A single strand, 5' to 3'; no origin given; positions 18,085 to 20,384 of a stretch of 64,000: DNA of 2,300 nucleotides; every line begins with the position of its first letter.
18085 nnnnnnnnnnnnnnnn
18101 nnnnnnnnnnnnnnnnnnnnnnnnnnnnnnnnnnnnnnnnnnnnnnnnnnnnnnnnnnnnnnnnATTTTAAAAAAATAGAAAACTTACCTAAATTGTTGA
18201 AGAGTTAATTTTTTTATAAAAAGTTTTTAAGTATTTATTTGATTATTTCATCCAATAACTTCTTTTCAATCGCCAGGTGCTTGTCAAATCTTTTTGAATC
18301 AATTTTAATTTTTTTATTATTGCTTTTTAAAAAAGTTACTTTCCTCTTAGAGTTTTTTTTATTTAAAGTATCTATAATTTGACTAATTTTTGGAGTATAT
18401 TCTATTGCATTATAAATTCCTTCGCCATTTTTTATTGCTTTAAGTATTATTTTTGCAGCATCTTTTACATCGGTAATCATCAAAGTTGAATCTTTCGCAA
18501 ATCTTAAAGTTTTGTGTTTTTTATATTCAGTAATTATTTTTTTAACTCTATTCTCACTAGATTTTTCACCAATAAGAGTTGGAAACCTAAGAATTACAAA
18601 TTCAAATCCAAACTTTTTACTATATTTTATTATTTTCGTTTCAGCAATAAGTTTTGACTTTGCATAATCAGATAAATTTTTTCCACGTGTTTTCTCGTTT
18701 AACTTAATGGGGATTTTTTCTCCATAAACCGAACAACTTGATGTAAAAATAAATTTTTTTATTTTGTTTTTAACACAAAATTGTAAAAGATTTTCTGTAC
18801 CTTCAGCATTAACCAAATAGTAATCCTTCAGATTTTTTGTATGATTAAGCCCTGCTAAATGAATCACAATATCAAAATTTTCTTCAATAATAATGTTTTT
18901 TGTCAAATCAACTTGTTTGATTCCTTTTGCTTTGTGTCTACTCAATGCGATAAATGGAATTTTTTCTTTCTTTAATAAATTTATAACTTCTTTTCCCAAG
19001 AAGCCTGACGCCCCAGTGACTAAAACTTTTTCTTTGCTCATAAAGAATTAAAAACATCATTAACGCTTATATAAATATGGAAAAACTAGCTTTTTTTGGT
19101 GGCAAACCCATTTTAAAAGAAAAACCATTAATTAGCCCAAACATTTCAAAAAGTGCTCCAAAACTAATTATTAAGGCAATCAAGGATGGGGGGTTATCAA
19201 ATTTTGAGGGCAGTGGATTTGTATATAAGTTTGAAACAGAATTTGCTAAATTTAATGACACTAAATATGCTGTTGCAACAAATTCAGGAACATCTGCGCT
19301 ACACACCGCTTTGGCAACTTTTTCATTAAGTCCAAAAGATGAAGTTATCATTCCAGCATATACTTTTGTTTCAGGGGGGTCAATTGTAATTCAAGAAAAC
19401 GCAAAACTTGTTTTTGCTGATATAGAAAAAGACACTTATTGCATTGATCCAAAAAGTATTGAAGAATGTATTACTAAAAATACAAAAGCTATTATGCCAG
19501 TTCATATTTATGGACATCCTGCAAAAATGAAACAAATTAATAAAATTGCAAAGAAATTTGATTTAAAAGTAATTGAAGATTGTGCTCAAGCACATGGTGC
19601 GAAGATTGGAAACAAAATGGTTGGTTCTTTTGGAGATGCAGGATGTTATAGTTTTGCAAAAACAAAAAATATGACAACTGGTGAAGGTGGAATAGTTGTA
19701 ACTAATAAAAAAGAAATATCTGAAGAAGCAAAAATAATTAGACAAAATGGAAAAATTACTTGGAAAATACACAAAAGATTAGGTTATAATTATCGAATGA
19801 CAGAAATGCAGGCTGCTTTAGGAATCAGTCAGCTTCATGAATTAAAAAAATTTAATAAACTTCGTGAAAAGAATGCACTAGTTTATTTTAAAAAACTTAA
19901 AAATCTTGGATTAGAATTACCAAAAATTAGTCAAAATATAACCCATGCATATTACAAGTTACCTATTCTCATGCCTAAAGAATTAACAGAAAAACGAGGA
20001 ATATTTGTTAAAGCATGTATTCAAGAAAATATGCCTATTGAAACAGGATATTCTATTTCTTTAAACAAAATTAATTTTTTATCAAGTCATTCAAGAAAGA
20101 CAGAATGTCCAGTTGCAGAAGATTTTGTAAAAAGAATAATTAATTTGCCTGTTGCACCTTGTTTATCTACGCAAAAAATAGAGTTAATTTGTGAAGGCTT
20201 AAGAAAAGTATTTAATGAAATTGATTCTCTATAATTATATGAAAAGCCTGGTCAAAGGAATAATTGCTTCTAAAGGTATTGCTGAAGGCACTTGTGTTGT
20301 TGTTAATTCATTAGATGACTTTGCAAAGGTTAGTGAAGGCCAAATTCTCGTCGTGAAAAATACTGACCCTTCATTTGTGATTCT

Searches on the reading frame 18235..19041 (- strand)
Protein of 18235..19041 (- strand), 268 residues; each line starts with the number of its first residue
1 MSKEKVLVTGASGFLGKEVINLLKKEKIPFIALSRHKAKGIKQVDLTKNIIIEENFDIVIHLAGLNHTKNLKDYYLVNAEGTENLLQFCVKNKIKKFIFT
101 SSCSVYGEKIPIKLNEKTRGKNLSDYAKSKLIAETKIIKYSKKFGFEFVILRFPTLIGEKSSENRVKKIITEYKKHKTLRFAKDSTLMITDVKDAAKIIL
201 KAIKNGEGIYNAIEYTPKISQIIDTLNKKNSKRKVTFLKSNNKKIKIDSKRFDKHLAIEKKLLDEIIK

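Call 47: search_protein_families(library=pfam, proteins=[window:18235-19041:-], max_evalue=0.0001)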
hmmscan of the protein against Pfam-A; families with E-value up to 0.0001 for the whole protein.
window:18235-19041:- (268 aa): 7 families
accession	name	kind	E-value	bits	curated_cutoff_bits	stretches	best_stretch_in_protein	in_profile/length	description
PF01370.27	Epimerase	-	2.8e-33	115.8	20.9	1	6-211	1-238/240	NAD dependent epimerase/dehydratase family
PF04321.23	RmlD_sub_bind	-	2.6e-20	73.1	27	1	5-205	2-199/287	RmlD substrate binding domain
PF16363.11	GDP_Man_Dehyd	-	2.1e-18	67.3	27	1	45-261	65-296/332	GDP-mannose 4,6 dehydratase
PF01073.25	3Beta_HSD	-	9.9e-17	61.3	22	1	7-183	1-208/280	3-beta hydroxysteroid dehydrogenase/isomerase family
PF07993.18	NAD_binding_4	-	3.2e-16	59.7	20.1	1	53-161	86-211/258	Male sterility protein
PF13460.12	NAD_binding_10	-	2.6e-10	40.9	27.2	1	10-169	1-159/184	NAD(P)H-binding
PF02719.21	Polysacc_synt_2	-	8.5e-07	28.9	20.2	0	42-216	64-230/293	Polysaccharide biosynthesis protein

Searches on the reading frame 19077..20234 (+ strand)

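Call 47: search_protein_families(library=pfam, proteins=[window:19077-20234:+], max_evalue=0.0001)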
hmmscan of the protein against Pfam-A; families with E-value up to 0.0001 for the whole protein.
window:19077-20234:+ (385 aa): 4 families
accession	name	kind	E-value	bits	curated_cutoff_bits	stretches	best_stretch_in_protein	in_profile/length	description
PF01041.23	DegT_DnrJ_EryC1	-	2.6e-102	343.2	19.8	1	48-375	25-359/360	DegT/DnrJ/EryC1/StrS aminotransferase family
PF01212.27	Beta_elim_lyase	-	4.1e-08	33.3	27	1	44-286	29-277/288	Beta-eliminating lyase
PF00155.27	Aminotran_1_2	-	9.3e-07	28.8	19.7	1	27-160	26-177/361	Aminotransferase class I and II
PF01053.26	Cys_Met_Meta_PP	-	7.1e-05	22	27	0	51-219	56-223/381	Cys/Met metabolism PLP-dependent enzyme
